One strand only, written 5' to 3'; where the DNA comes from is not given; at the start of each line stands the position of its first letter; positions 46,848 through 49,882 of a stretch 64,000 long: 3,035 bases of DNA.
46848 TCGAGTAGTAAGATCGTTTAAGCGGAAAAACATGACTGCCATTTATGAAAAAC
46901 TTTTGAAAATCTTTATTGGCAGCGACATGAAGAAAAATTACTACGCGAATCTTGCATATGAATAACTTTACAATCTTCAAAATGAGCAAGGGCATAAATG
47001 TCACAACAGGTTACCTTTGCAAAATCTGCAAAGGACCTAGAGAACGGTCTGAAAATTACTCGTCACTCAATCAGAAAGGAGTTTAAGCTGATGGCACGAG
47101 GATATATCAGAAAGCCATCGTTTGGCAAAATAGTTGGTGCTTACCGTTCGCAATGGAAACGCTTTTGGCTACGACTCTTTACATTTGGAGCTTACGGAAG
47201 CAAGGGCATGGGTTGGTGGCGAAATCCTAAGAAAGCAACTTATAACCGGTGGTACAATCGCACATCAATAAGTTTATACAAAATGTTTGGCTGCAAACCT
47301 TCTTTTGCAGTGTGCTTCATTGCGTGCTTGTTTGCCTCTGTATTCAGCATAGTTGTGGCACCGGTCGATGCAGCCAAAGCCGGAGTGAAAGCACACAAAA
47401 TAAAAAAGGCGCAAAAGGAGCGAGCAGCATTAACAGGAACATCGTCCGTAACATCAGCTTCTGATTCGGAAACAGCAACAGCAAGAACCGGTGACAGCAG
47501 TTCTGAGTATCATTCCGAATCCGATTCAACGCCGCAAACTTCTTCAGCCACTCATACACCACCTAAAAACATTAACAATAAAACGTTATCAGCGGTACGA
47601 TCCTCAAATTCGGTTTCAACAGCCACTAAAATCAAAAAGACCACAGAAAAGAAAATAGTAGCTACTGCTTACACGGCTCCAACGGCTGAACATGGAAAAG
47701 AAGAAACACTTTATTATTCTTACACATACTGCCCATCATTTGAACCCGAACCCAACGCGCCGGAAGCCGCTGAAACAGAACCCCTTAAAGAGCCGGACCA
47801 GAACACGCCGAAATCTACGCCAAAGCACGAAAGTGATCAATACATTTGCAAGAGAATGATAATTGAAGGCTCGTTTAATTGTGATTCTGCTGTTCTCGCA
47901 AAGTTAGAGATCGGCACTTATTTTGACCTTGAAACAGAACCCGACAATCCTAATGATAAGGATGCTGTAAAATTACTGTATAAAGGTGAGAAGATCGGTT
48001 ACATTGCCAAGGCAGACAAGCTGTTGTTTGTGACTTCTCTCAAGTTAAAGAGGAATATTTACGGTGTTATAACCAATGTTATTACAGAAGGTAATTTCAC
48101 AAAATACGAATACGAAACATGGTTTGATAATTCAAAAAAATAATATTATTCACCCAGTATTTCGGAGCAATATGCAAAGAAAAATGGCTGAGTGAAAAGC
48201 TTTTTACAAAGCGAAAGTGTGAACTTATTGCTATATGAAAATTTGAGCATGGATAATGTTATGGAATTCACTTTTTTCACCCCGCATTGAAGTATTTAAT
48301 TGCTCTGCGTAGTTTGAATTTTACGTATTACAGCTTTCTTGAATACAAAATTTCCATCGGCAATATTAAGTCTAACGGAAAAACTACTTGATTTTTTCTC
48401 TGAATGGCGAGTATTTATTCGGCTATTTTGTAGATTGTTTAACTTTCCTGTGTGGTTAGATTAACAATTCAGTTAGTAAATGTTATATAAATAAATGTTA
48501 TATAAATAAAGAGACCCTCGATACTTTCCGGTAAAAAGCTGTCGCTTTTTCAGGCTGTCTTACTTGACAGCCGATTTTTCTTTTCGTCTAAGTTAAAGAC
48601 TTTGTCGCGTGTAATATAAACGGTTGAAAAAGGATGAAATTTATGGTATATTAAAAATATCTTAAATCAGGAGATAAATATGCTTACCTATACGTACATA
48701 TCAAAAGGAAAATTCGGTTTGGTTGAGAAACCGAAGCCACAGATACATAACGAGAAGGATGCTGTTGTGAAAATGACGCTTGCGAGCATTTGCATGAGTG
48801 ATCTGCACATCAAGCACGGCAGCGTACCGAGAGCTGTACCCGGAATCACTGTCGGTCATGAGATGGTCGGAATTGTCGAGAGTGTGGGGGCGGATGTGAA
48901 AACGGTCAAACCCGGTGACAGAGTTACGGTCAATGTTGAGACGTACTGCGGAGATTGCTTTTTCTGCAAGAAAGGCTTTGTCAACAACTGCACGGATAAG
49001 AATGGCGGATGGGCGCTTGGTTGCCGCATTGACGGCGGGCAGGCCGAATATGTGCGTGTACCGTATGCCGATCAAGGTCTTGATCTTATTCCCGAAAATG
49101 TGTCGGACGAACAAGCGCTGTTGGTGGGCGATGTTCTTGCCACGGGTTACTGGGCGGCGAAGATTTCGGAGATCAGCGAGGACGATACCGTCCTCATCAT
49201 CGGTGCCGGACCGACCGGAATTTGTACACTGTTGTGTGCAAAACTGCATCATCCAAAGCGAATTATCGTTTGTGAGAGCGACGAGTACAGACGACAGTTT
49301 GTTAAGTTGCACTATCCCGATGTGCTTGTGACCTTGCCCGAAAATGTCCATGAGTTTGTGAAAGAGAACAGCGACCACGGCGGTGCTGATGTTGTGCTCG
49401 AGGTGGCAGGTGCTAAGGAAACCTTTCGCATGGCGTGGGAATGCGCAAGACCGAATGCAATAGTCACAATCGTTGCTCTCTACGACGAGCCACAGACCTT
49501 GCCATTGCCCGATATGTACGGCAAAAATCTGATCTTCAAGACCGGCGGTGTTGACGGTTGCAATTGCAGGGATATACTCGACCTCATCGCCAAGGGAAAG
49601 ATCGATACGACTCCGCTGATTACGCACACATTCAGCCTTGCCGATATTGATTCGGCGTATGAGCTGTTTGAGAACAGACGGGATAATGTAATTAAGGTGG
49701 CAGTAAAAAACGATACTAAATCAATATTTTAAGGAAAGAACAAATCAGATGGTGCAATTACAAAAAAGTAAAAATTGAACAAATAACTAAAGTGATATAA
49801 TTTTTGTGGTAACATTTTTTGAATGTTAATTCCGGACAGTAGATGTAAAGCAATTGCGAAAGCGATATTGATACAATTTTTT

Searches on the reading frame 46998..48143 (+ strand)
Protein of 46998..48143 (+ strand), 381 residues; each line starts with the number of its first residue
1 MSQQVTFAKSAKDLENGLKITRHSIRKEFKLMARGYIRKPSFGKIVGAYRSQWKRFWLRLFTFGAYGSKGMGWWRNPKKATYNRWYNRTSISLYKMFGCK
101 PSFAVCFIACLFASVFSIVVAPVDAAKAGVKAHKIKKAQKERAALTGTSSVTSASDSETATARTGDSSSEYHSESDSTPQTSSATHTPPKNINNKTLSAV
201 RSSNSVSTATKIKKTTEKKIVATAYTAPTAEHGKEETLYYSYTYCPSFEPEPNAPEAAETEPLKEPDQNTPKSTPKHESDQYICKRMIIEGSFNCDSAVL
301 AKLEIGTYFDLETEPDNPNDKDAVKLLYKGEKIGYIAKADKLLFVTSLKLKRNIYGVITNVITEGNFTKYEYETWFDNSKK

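Call 84: search_protein_families(library=pfam, proteins=[window:46998-48143:+], max_evalue=0.00001)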
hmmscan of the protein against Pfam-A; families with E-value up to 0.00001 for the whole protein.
window:46998-48143:+ (381 aa): 0 families

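Call 94: search_protein_families(library=padloc, proteins=[window:46998-48143:+], max_evalue=0.001)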
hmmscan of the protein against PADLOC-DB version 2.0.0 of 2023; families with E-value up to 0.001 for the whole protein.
window:46998-48143:+ (381 aa): 3 families
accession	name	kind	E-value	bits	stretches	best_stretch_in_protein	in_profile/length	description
PDLC04352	PDC-M03B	-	1.3e-05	22.8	1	297-339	147-190/250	-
PDLC04349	PDC-M03B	-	5.5e-05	20.9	1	299-360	150-212/232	-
PDLC04348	PDC-M03B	-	0.00019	19.2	1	275-364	120-214/248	-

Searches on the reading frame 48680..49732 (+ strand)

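Call 84: search_protein_families(library=pfam, proteins=[window:48680-49732:+], max_evalue=0.00001)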
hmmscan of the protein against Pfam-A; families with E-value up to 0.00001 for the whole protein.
window:48680-49732:+ (350 aa): 3 families
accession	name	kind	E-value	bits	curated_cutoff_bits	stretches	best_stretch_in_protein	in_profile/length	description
PF08240.17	ADH_N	-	1.8e-24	86.4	23.5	1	25-130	2-97/104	Alcohol dehydrogenase GroES-like domain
PF00107.32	ADH_zinc_N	-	2.5e-10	40.9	31.8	1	178-284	1-107/129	Zinc-binding dehydrogenase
PF13602.12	ADH_zinc_N_2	-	2e-06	29.2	27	1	225-334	13-127/134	Zinc-binding dehydrogenase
